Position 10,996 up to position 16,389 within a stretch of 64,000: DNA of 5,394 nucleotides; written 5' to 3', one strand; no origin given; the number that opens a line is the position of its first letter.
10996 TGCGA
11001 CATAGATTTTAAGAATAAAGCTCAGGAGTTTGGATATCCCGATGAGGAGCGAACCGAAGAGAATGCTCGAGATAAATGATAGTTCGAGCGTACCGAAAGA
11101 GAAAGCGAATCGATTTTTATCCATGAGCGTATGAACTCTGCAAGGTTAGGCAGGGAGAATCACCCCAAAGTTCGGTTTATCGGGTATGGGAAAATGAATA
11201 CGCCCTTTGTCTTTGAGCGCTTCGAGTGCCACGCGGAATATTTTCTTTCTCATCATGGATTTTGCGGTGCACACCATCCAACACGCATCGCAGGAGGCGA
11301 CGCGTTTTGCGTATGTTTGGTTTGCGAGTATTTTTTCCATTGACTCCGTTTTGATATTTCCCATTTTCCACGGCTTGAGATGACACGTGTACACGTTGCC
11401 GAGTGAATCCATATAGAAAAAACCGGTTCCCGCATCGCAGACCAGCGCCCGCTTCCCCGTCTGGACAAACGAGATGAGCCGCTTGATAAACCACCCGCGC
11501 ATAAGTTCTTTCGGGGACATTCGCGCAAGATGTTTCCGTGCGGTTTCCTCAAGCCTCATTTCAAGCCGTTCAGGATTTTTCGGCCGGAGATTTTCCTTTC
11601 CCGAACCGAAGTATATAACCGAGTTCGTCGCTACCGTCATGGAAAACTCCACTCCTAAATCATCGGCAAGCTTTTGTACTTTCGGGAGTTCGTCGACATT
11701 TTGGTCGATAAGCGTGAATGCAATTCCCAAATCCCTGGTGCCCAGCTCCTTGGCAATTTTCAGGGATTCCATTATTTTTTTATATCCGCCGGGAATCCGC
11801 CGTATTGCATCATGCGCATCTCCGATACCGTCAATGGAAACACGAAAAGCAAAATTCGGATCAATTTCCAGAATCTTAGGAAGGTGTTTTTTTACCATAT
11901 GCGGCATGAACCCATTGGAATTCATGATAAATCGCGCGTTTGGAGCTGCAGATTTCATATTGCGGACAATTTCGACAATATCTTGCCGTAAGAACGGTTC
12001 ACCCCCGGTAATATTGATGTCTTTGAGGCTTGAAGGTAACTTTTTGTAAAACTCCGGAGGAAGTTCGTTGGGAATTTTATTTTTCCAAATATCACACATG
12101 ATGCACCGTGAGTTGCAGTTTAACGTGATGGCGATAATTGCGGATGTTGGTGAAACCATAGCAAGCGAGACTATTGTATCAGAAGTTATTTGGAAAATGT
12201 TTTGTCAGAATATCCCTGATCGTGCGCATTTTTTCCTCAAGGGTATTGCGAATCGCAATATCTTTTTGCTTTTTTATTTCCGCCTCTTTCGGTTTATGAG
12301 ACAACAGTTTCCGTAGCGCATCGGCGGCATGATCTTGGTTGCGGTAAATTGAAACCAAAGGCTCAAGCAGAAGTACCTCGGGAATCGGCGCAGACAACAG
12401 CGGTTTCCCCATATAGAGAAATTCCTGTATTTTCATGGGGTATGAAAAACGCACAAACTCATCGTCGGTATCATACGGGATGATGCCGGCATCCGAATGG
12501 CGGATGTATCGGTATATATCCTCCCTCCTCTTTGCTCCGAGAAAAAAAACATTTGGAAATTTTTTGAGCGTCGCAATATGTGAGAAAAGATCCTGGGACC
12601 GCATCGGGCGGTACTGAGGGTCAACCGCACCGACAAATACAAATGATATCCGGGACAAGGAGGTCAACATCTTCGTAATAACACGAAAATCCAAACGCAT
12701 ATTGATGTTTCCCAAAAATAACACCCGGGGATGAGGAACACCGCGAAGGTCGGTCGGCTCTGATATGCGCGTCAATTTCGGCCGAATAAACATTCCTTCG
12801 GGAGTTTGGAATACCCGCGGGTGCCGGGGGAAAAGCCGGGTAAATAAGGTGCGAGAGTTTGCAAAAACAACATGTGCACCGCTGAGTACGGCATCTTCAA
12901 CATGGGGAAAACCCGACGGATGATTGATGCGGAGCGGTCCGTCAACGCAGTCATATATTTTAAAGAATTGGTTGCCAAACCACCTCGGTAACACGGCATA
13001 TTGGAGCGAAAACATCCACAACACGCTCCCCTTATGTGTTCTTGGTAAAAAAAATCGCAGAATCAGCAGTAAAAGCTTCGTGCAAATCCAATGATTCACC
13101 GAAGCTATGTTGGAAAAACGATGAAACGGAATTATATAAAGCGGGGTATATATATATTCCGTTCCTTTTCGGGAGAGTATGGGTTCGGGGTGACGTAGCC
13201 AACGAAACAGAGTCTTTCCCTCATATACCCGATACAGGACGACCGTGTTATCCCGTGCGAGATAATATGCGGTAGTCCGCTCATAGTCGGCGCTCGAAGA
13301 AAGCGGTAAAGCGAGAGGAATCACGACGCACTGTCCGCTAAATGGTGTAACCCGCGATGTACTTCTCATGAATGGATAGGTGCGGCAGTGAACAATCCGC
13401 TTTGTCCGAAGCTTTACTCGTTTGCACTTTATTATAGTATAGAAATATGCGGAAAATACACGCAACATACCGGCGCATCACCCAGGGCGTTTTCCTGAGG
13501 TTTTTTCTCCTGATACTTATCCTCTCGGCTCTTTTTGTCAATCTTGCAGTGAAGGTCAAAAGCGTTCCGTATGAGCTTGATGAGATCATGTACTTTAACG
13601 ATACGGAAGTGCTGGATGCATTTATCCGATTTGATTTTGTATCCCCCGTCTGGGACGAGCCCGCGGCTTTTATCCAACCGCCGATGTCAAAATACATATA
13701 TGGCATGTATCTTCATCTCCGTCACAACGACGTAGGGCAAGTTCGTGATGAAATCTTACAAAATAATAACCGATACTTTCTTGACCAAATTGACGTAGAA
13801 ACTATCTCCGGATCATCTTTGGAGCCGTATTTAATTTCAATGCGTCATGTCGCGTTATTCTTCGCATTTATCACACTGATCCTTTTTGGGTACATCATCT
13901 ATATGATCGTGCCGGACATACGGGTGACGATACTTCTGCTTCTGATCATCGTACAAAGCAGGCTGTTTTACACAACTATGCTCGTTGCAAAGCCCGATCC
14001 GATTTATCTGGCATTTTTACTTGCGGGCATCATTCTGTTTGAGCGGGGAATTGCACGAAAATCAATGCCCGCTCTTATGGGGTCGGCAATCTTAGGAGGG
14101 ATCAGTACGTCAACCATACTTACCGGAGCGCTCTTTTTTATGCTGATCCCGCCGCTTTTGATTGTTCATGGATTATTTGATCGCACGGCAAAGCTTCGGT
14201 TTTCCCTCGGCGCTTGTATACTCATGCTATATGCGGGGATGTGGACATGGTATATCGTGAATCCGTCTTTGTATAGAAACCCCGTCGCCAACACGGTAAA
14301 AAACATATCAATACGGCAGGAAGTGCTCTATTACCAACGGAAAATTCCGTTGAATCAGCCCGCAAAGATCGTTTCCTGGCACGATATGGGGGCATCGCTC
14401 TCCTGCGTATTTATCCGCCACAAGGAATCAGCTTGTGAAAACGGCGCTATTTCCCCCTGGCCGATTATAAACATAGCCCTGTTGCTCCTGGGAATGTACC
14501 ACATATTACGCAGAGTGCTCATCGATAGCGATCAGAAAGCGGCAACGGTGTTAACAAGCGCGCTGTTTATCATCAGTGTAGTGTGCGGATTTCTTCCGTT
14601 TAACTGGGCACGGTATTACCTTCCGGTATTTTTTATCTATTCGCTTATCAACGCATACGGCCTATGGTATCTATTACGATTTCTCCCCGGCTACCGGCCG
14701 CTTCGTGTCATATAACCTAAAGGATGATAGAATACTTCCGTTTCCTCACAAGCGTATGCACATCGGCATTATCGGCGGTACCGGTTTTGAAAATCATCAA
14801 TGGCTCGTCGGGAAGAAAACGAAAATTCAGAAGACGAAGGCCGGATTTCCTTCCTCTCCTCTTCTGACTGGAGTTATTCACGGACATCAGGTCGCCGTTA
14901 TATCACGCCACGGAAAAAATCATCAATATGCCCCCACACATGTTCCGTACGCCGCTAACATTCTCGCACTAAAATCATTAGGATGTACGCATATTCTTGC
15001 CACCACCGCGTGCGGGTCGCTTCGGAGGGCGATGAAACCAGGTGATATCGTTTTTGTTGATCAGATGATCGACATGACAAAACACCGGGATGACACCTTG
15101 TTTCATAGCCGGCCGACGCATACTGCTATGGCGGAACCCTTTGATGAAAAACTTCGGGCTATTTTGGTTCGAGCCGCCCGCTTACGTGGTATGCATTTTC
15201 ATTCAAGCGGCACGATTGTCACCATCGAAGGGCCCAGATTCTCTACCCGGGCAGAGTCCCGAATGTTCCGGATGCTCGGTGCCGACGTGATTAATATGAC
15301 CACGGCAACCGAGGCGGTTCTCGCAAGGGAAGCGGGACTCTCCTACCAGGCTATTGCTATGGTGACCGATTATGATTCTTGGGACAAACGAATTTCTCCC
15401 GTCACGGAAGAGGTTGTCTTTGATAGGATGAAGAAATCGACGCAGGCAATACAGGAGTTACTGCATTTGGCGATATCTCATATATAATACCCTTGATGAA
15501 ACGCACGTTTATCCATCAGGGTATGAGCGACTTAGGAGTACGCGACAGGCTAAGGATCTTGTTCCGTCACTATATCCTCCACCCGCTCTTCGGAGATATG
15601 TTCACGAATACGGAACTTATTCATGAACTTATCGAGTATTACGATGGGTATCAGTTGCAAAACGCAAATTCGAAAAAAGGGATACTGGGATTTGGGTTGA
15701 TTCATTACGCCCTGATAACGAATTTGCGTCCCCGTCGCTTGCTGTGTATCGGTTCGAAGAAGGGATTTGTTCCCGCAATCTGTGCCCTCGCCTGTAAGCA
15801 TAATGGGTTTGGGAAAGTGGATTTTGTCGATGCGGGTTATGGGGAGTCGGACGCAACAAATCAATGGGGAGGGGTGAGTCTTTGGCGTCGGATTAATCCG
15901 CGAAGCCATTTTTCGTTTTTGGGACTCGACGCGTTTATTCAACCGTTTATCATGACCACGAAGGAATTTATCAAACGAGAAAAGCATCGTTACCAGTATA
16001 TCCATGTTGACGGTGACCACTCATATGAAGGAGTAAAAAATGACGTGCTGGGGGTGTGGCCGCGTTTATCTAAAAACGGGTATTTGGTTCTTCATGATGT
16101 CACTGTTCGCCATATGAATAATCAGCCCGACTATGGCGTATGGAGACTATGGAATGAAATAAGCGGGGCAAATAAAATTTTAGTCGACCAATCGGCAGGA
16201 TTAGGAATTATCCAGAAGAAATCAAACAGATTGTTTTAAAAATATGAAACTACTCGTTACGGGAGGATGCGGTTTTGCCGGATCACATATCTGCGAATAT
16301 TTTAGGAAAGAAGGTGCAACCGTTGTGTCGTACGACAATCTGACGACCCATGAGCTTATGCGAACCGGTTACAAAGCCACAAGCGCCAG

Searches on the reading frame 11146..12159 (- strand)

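Call 12: search_protein_families(library=pfam, proteins=[window:11146-12159:-], max_evalue=0.001)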
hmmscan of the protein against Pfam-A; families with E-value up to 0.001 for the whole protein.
window:11146-12159:- (337 aa): 3 families
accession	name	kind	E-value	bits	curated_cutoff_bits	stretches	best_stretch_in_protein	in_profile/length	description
PF04055.27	Radical_SAM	-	1.6e-17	64.6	29.5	1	11-163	3-164/166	Radical SAM superfamily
PF13186.11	SPASM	-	6.3e-06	26.8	21.5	1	241-286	1-51/67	Iron-sulfur cluster-binding domain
PF13353.11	Fer4_12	-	0.00011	23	22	1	14-92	18-100/137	4Fe-4S single cluster domain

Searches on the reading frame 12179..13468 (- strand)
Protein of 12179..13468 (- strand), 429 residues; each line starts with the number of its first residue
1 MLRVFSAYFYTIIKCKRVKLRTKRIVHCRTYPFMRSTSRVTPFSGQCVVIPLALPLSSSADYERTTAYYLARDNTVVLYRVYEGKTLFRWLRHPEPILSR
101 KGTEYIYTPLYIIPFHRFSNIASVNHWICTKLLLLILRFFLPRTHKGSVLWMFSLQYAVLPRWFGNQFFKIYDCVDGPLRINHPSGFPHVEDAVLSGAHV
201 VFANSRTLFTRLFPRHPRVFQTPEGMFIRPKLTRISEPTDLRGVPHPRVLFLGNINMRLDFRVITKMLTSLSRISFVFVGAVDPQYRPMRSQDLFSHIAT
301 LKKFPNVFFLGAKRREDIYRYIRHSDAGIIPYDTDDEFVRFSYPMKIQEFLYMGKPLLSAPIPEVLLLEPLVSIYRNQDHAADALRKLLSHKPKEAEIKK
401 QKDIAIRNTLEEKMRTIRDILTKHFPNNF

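Call 12: search_protein_families(library=pfam, proteins=[window:12179-13468:-], max_evalue=0.001)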
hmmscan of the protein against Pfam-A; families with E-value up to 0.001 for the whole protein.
window:12179-13468:- (429 aa): 1 family
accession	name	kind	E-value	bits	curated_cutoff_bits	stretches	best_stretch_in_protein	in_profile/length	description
PF00534.26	Glycos_transf_1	-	0.00012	22.1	26.4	1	250-401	19-168/172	Glycosyl transferases group 1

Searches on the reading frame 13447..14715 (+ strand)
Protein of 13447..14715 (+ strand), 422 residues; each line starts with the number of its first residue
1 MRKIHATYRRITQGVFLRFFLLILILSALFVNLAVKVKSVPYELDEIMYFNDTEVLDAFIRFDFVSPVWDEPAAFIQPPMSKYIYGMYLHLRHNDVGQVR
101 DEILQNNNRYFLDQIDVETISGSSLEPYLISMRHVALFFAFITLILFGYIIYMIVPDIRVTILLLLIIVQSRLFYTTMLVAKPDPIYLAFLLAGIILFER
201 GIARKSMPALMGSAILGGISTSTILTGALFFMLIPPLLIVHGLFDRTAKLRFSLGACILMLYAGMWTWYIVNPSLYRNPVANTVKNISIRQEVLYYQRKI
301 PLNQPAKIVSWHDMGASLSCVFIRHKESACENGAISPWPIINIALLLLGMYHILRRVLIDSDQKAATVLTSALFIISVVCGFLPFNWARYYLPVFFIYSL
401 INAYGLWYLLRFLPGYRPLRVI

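Call 13: search_protein_families(library=pfam, proteins=[window:13447-14715:+], max_evalue=0.001)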
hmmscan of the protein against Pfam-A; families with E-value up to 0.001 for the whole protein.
window:13447-14715:+ (422 aa): 0 families

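Call 15: search_protein_families(library=pfam, proteins=[window:13447-14715:+], max_evalue=10)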
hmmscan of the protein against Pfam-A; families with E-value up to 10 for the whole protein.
window:13447-14715:+ (422 aa): 1 family
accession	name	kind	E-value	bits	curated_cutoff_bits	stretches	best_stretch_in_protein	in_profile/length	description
PF20556.3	DUF6768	-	4.2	7.5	27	1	101-156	9-64/123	Family of unknown function (DUF6768)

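Call 74: search_solved_structures(query=window:13447-14715:+, max_evalue=1)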
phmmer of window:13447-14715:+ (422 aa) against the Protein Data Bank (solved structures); distinct sequences matched with E-value up to 1: 0.

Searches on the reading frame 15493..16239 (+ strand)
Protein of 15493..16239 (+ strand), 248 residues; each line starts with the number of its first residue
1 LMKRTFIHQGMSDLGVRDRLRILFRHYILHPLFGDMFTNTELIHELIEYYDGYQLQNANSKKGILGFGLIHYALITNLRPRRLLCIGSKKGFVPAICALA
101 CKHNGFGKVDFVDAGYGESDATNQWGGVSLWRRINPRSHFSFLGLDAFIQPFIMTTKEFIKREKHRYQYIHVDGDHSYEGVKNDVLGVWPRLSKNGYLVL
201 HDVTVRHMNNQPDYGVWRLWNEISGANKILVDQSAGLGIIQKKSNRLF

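Call 13: search_protein_families(library=pfam, proteins=[window:15493-16239:+], max_evalue=0.001)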
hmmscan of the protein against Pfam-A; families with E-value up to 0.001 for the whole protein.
window:15493-16239:+ (248 aa): 1 family
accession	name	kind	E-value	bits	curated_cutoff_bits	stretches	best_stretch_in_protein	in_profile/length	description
PF13578.12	Methyltransf_24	-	2.4e-14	54.5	26.3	1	86-203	3-105/105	Methyltransferase domain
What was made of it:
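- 15493..16239 (+): Methyltransf_24 protein, orthologue of the methyltransferase that accompanies the family in 18 of 37 loci (here 9 kb away). PF13578 (call 13).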

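Call 42: search_protein_families(library=ncbifam, proteins=[window:15493-16239:+], max_evalue=0.001)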
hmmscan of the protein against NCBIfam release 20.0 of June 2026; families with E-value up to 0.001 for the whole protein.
window:15493-16239:+ (248 aa): 0 families

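Call 54: search_solved_structures(query=window:15493-16239:+, max_evalue=0.01)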
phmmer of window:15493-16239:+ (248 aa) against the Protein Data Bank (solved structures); distinct sequences matched with E-value up to 0.01: 0.

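Call 87: search_solved_structures(query=A6, max_evalue=1)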
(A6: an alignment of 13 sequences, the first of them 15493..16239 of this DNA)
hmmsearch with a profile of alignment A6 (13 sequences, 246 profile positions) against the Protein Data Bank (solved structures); distinct sequences matched with E-value up to 1: 1.
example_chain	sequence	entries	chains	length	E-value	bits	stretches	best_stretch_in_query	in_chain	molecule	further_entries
6g7d_A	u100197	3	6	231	0.26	13.9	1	144-205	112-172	Methyltransferase domain protein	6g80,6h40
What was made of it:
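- Tried and rejected: The best hit was 6g7d at E=0.26 (calls 54, 87).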
